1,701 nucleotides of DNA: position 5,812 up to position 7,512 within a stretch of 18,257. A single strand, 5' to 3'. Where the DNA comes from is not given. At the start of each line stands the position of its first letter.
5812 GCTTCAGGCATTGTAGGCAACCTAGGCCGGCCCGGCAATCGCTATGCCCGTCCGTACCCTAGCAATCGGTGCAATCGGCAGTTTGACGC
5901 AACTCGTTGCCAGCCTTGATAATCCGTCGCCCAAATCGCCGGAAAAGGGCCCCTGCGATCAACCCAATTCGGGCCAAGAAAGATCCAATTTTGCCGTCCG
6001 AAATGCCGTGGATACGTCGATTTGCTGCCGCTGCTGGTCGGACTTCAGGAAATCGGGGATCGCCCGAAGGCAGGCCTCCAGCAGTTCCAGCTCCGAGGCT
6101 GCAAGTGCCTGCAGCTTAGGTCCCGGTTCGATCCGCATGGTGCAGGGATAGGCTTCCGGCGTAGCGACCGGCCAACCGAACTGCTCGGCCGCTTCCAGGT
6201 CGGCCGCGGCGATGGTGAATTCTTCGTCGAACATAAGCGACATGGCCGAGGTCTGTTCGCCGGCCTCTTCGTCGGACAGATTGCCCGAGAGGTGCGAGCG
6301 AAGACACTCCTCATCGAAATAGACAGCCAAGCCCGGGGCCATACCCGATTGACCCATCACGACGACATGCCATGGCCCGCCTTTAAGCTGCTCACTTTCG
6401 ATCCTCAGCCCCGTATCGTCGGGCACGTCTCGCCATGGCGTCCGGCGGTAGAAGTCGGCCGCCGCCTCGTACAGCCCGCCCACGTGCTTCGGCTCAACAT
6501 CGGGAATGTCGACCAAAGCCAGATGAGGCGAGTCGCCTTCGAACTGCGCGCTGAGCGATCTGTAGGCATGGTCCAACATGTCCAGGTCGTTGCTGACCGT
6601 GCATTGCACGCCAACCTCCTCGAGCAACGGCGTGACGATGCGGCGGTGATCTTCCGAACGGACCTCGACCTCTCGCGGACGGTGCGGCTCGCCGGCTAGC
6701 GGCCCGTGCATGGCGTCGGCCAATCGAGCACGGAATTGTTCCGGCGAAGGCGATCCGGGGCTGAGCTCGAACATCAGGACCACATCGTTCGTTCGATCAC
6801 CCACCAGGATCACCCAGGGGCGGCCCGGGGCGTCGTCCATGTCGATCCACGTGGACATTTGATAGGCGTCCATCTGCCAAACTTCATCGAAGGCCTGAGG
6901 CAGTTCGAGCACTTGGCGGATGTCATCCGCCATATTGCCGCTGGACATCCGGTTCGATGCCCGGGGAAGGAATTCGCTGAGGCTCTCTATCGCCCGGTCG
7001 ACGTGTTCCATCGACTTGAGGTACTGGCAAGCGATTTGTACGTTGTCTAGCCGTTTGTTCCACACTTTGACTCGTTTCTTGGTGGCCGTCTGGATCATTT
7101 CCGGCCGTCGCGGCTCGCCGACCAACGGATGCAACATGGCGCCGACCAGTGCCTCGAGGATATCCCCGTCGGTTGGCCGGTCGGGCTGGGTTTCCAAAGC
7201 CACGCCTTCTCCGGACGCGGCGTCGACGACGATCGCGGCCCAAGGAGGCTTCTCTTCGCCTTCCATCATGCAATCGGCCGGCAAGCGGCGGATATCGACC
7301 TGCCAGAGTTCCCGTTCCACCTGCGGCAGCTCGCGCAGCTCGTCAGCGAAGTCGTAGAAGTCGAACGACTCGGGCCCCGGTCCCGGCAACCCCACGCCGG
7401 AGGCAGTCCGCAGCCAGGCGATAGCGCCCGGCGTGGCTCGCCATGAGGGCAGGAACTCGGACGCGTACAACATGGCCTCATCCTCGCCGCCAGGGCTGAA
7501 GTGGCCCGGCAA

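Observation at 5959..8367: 803-aa protein: polybasic N-terminus, ST7-like TPR half, and a triplicated unknown domain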

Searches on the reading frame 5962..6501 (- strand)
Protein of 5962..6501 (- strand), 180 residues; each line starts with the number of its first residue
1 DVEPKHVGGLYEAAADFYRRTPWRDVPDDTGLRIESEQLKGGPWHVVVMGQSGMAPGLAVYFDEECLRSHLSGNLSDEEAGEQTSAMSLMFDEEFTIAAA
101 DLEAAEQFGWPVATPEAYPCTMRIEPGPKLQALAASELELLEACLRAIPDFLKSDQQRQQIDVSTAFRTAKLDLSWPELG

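Call 53: search_solved_structures(query=A4, max_evalue=10, show_alignments=3)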
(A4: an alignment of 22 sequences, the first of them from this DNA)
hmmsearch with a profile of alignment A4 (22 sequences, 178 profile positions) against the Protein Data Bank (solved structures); distinct sequences matched with E-value up to 10: 0.

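Call 57: search_protein_families(library=pfam, proteins=[window:5962-6501:-], max_evalue=10)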
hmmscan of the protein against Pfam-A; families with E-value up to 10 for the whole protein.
seq(180 aa): 1 family
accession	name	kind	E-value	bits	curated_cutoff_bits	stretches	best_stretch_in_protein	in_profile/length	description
PF23988.1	DUF7309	-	1.1e-11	44.8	27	1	10-164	4-161/170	Domain of unknown function (DUF7309)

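Call 60: search_protein_families(library=pfam, alignment_id=A4, max_evalue=1)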
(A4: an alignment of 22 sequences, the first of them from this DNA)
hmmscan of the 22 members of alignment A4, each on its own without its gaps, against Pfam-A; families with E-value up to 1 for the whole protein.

A. member 1, seq(180 aa): 1 family
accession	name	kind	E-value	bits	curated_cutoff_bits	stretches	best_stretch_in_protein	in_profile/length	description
PF23988.1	DUF7309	-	1.1e-11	44.8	27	1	10-164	4-161/170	Domain of unknown function (DUF7309)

B. families by the number of members that match (of 22 scanned): 4 families
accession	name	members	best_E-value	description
PF23988.1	DUF7309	22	3.7e-15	Domain of unknown function (DUF7309)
PF14312.12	FG-GAP_2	1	0.024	FG-GAP repeat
PF19096.5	DUF5784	1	0.13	Family of unknown function (DUF5784)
PF06440.16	DNA_pol3_theta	1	0.21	DNA polymerase III, theta subunit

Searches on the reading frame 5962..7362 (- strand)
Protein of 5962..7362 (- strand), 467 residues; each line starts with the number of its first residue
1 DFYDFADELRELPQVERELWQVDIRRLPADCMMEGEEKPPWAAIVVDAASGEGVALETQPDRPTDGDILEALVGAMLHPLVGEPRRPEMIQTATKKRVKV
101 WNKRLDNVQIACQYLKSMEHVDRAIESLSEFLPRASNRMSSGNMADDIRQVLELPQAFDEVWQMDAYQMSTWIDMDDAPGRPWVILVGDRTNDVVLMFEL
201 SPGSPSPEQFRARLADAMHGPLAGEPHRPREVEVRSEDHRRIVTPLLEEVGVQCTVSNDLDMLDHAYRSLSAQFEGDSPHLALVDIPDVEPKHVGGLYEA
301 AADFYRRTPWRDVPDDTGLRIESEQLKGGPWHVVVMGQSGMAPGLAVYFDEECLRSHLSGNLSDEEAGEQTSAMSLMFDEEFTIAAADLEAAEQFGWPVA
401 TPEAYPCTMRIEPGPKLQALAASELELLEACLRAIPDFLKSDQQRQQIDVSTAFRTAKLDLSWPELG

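Call 26: predict_structure(alignment_id=A1)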
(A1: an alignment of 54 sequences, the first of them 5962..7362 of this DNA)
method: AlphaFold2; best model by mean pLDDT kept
length: 467 residues; sequences in the alignment: 54
mean_pLDDT: 91.4   pTM: 0.73
mean pLDDT of the five models: 91.4, 89.9, 89.6, 89.0, 88.9
residues with pLDDT >= 90: 348; 70-90: 100; 50-70: 18; < 50: 1
segments of 3 or more residues with pLDDT < 50: none
pLDDT, mean of each block of 10 residues (from residue 1): 88 97 91 81 95 92 94 94 94 95 96 96 88 66 77 97 95 82 96 95 92 94 94 97 96 97 93 73 93 97 97 88 91 87 92 90 89 94 90 96 94 86 96 97 96 95 76
secondary structure, 60 per line:
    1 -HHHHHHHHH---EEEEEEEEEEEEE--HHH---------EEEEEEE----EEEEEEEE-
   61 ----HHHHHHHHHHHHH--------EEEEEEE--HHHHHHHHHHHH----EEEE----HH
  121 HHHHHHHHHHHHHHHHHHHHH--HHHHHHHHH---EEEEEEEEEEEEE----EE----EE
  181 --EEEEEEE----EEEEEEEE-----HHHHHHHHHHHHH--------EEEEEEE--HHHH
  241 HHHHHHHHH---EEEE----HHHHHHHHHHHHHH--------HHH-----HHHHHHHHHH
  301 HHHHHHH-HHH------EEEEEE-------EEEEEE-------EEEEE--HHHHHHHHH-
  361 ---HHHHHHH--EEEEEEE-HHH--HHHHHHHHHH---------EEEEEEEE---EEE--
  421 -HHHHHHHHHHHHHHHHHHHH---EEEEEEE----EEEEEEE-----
elements in order: H2-10 E14-26 E41-47 E52-59 H65-77 E86-92 H95-106 E111-114 H119-141 H144-152 E156-168 E183-189 E194-201 H207-219 E228-234 H237-249 E253-256 H261-274 H291-307 E318-323 E331-336 E344-348 H351-359 H364-370 E373-379 H386-395 E405-412 E416-418 H422-441 E445-451 E456-462

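Call 81: search_protein_families(library=pfam, alignment_id=A1, max_evalue=1)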
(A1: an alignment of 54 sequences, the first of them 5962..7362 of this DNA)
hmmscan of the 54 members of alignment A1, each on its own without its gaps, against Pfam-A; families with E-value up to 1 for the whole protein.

A. member 1, window:5962-7362:- (467 aa): 2 families
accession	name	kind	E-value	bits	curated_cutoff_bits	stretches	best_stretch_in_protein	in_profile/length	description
PF22007.2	DUF6930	-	1.2e-25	90.6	27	2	148-270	2-122/123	Domain of unknown function (DUF6930)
PF23988.1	DUF7309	-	1.1e-10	41.6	27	1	297-450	4-160/170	Domain of unknown function (DUF7309)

B. families by the number of members that match (of 54 scanned): 61 families (the first 25 are shown)
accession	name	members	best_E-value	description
PF22007.2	DUF6930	54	2.8e-30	Domain of unknown function (DUF6930)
PF23988.1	DUF7309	54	2.3e-14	Domain of unknown function (DUF7309)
PF04184.18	ST7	53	8e-21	ST7 protein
PF13428.12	TPR_14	53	2e-08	Tetratricopeptide repeat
PF14559.12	TPR_19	51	3e-10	Tetratricopeptide repeat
PF07719.23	TPR_2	51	1e-08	Tetratricopeptide repeat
PF00515.34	TPR_1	50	4.5e-08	Tetratricopeptide repeat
PF13432.12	TPR_16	48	2e-07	Tetratricopeptide repeat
PF13181.12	TPR_8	37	1.6e-05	Tetratricopeptide repeat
PF13424.12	TPR_12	35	4.5e-05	Tetratricopeptide repeat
PF13176.12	TPR_7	33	6.7e-05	Tetratricopeptide repeat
PF13174.12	TPR_6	30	0.00013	Tetratricopeptide repeat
PF24575.1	TPR_Slam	29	2.6e-05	Surface lipoprotein assembly modifier, N-terminal TPR repeats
PF13414.12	TPR_11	28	1.9e-06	TPR repeat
PF12895.13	ANAPC3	24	2.4e-05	Anaphase-promoting complex, cyclosome, subunit 3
PF06485.17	Tab2-like_N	17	1e-07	RNA-binding protein Tab2/Atab2 N terminal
PF00665.32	rve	6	0.00045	Integrase core domain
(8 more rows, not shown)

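Call 84: fold_search(model_id=the predicted structure, library=pdb)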
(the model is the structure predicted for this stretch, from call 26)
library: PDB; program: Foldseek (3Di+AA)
matches with E <= 10: 695; with E <= 0.001: 18
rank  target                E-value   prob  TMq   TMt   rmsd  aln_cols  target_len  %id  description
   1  8ea3_X                1.4e-05  1.00  0.21  0.20   3.7       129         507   21  V-K CAST Transpososome from Scytonema hofmanni, major configuration (released 2022-11-30)
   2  8ea3_W                1.6e-05  1.00  0.22  0.20  22.6       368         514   12  V-K CAST Transpososome from Scytonema hofmanni, major configuration (released 2022-11-30)
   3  8aa5_AP1              1.9e-05  1.00  0.23  0.24   5.0       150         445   16  Cryo-EM structure of the strand transfer complex of the TnsB transposase (type V-K CRISPR-associated transposon) (released 2022-10-19)
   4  8ea3_Z                4.1e-05  0.99  0.17  0.26  20.9       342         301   12  V-K CAST Transpososome from Scytonema hofmanni, major configuration (released 2022-11-30)
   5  7svw_A                4.1e-05  0.99  0.17  0.26  22.1       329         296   14  Strand-transfer complex of TnsB from ShCAST (released 2022-08-10)
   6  8aa5_CP1              4.1e-05  0.98  0.16  0.24  21.0       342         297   14  Cryo-EM structure of the strand transfer complex of the TnsB transposase (type V-K CRISPR-associated transposon) (released 2022-10-19)
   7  8rdu_S                4.3e-05  1.00  0.21  0.20  19.9       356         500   13  Conformational Landscape of the Type V-K CRISPR-associated TransposonIntegration Assembly CAST V-K composite map (released 2024-06-19)
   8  8aa5_DP1              4.3e-05  1.00  0.20  0.31  21.3       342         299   13  Cryo-EM structure of the strand transfer complex of the TnsB transposase (type V-K CRISPR-associated transposon) (released 2022-10-19)
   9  3o4n_B                8.4e-05  1.00  0.18  0.57   6.6       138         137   23  Crystal structure of the Rous Associated Virus Integrase catalytic domain in MES buffer pH 6.0 (released 2011-08-31)
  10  8rdu_R                1.0e-04  1.00  0.23  0.21  22.6       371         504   13  Conformational Landscape of the Type V-K CRISPR-associated TransposonIntegration Assembly CAST V-K composite map (released 2024-06-19)
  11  5ejk_B                1.9e-04  1.00  0.20  0.35  22.4       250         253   16  Crystal structure of the Rous sarcoma virus intasome (released 2016-02-17)
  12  4fw1_B                2.0e-04  1.00  0.19  0.39  19.4       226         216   15  Crystal structure of two-domain RSV INTEGRASE covalently linked with DNA (released 2013-05-15)
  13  5ejk_C                2.2e-04  1.00  0.19  0.33  21.4       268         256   14  Crystal structure of the Rous sarcoma virus intasome (released 2016-02-17)
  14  7svw_B                2.4e-04  1.00  0.23  0.24   5.1       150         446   17  Strand-transfer complex of TnsB from ShCAST (released 2022-08-10)
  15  5ejk_A                7.1e-04  1.00  0.17  0.28  17.0       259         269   16  Crystal structure of the Rous sarcoma virus intasome (released 2016-02-17)
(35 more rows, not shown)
